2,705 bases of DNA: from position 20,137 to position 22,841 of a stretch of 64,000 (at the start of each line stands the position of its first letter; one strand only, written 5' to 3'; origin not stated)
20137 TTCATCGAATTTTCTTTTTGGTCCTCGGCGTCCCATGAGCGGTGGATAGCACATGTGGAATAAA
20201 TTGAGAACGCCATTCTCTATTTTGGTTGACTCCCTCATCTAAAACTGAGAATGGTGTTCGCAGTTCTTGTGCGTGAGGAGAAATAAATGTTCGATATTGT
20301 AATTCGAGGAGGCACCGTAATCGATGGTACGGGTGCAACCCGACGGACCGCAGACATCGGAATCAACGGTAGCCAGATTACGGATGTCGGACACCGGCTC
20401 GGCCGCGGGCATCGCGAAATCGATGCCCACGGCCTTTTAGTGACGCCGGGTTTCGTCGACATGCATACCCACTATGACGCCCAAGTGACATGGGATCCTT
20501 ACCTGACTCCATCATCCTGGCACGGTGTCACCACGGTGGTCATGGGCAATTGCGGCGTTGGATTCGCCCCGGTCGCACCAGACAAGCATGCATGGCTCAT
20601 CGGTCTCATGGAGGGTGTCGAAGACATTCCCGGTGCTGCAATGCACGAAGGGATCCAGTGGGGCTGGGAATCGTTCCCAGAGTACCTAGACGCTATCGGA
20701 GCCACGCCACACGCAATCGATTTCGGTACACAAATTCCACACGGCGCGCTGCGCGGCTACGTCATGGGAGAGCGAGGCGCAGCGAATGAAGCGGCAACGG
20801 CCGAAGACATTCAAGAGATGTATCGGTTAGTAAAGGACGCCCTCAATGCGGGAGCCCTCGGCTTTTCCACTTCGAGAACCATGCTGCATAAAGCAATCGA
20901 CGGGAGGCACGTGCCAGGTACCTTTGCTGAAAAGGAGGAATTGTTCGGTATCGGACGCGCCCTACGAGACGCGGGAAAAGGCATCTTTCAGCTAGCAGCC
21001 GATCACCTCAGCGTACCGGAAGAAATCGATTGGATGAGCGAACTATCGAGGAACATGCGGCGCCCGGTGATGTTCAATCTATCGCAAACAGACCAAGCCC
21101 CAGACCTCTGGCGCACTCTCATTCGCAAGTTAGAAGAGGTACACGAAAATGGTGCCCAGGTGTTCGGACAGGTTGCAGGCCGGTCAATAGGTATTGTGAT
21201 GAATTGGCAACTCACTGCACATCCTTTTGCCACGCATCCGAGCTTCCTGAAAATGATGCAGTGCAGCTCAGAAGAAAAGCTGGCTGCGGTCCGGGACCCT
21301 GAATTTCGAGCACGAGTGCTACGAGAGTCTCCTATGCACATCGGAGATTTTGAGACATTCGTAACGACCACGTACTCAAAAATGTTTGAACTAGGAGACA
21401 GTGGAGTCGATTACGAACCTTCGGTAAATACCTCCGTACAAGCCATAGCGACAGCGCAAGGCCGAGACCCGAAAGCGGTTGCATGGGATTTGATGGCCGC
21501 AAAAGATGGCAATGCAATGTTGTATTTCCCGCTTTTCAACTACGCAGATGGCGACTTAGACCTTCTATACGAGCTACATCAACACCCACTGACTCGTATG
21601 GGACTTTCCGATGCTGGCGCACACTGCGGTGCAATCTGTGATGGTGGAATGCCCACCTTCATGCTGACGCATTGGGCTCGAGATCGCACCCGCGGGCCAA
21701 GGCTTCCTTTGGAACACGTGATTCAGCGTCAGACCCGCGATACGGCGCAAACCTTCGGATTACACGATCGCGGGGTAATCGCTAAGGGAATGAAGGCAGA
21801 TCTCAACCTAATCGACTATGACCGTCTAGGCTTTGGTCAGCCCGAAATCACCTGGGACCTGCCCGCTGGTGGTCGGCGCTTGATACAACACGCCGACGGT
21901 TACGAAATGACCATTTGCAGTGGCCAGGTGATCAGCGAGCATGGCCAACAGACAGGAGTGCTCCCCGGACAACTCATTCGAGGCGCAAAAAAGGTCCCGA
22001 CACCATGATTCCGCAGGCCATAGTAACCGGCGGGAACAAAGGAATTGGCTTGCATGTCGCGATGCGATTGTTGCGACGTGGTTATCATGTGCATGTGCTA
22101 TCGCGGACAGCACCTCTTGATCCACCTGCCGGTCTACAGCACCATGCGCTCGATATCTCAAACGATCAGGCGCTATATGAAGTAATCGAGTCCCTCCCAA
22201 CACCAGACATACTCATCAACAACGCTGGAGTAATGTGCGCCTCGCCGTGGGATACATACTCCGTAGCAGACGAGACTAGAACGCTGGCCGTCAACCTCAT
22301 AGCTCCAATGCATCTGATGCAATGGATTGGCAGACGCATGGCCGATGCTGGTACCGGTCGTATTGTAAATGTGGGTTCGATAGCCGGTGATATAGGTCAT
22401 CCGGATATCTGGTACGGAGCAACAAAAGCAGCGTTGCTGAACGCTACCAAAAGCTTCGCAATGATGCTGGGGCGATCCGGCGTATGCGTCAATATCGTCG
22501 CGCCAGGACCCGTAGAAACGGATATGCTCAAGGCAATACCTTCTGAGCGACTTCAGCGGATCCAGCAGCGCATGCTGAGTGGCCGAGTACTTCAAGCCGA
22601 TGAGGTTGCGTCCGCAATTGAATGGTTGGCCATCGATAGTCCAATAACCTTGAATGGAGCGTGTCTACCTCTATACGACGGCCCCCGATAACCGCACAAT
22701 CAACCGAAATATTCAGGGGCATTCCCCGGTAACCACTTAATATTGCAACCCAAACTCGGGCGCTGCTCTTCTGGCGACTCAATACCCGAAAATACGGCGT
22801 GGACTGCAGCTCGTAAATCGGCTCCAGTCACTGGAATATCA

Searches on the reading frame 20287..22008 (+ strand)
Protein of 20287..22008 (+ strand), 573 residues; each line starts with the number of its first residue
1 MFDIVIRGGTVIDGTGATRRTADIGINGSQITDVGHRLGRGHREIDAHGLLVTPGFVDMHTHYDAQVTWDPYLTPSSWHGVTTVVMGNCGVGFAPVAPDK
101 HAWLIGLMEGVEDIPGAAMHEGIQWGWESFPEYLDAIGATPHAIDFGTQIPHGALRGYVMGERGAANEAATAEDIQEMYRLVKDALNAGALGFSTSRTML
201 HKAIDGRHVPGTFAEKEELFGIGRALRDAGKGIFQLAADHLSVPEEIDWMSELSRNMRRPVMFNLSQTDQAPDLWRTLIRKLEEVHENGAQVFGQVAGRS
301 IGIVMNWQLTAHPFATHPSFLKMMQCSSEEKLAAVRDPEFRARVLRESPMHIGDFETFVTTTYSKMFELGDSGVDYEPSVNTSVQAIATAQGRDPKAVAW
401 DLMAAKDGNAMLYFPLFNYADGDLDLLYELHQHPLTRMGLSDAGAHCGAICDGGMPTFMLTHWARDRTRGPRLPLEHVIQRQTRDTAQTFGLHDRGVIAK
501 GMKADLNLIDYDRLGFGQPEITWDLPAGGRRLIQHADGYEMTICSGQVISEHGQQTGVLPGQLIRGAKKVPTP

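Call 49: search_protein_families(library=ncbifam, proteins=[window:20287-22008:+], max_evalue=1e-10)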
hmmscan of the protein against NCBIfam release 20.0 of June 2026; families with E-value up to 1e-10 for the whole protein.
window:20287-22008:+ (573 aa): 13 families
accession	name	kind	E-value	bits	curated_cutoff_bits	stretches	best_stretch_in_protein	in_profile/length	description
NF006560.0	PRK09061.1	subfamily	6.5e-21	74.2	340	1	1-85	25-105/517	amidohydrolase family protein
NF006689.0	PRK09237.1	equivalog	7e-19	67.6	371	1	1-90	2-96/383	amidohydrolase/deacetylase family metallohydrolase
NF004839.0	PRK06189.1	equivalog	1.7e-16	59.9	631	0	1-65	2-65/451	allantoinase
NF009941.0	PRK13404.1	subfamily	1.8e-16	59.9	647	1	2-67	4-67/478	dihydropyrimidinase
TIGR02033.1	D-hydantoinase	equivalog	4e-13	49.1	393.25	1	4-67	1-68/454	dihydropyrimidinase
TIGR03178.1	allantoinase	equivalog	4.9e-13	48.7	357.85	0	3-76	1-75/441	allantoinase AllB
NF006559.0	PRK09060.1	equivalog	5.7e-13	48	482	0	2-63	5-65/444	dihydroorotase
NF006056.0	PRK08204.1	subfamily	2e-12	46.6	391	0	4-111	5-113/449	hypothetical protein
NF002668.0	PRK02382.1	equivalog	5.3e-12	45.2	452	0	19-85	11-84/436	dihydroorotase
NF005960.0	PRK08044.1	equivalog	8.3e-12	44.5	688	0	2-76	3-77/453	allantoinase AllB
NF009060.0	PRK12394.1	equivalog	1.1e-11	44.1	442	0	2-86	3-90/381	metallo-dependent hydrolase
NF011985.0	PRK15446.2-1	equivalog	3e-11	42.8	656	0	1-61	1-59/397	alpha-D-ribose 1-methylphosphonate 5-triphosphate diphosphatase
TIGR02318.1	phosphono_phnM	equivalog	5.7e-11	41.9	390.55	0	24-62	18-56/376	phosphonate metabolism protein PhnM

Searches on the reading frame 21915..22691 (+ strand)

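Call 50: search_protein_families(library=ncbifam, proteins=[window:21915-22691:+], max_evalue=1e-10)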
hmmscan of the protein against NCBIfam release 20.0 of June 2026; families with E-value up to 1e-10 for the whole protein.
window:21915-22691:+ (258 aa): 169 families (the best 25 are shown)
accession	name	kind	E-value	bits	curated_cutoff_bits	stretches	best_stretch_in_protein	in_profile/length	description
NF009466.0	PRK12826.1-2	subfamily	2.3e-40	138.6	222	1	34-253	5-240/248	3-oxoacyl-ACP reductase FabG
NF005559.1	PRK07231.1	subfamily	2.2e-38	132.2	215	1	35-253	7-243/249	glucose 1-dehydrogenase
NF005893.0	PRK07856.1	equivalog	5.1e-35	121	255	1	35-254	12-238/255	SDR family oxidoreductase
NF009464.0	PRK12824.1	subfamily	6.2e-35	121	269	1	34-252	4-237/245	3-oxoacyl-ACP reductase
NF005753.0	PRK07577.1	equivalog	2.7e-33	115.5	310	1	35-242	6-217/237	SDR family oxidoreductase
TIGR01830.1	3oxo_ACP_reduc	equivalog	2.8e-33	115.6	297.75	1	35-252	1-233/239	3-oxoacyl-[acyl-carrier-protein] reductase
NF047420.2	EF_P_mod_YmfI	equivalog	1.1e-32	113.6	238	1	35-251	2-229/236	elongation factor P 5-aminopentanone reductase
NF005309.0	PRK06841.1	subfamily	3.9e-32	111.7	286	1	35-251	18-246/255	GolD/DthD family dehydrogenase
NF040605.2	mycolic_FabG1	exception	4.3e-32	111.8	420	1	36-254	5-226/233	3-oxoacyl-ACP reductase FabG1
NF005067.0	PRK06484.1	equivalog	1e-31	110.1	713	1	35-253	12-247/524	short chain dehydrogenase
NF004198.0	PRK05653.1-3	equivalog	1.2e-31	110.1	296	1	34-251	9-240/248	3-oxoacyl-ACP reductase FabG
NF004778.0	PRK06124.1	equivalog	1.2e-31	110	303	1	35-252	14-247/256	SDR family oxidoreductase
TIGR01829.1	AcAcCoA_reduct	subfamily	1.8e-31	109.7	302.1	1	35-253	3-236/242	acetoacetyl-CoA reductase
NF053701.1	CsHdxCHCADhChcB2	equivalog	1.7e-30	106.4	350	1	35-253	6-238/245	cis-4-hydroxycyclohexanecarboxylate dehydrogenase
NF004197.0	PRK05653.1-1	equivalog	7.1e-30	104.4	332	1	34-252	9-241/249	3-oxoacyl-ACP reductase FabG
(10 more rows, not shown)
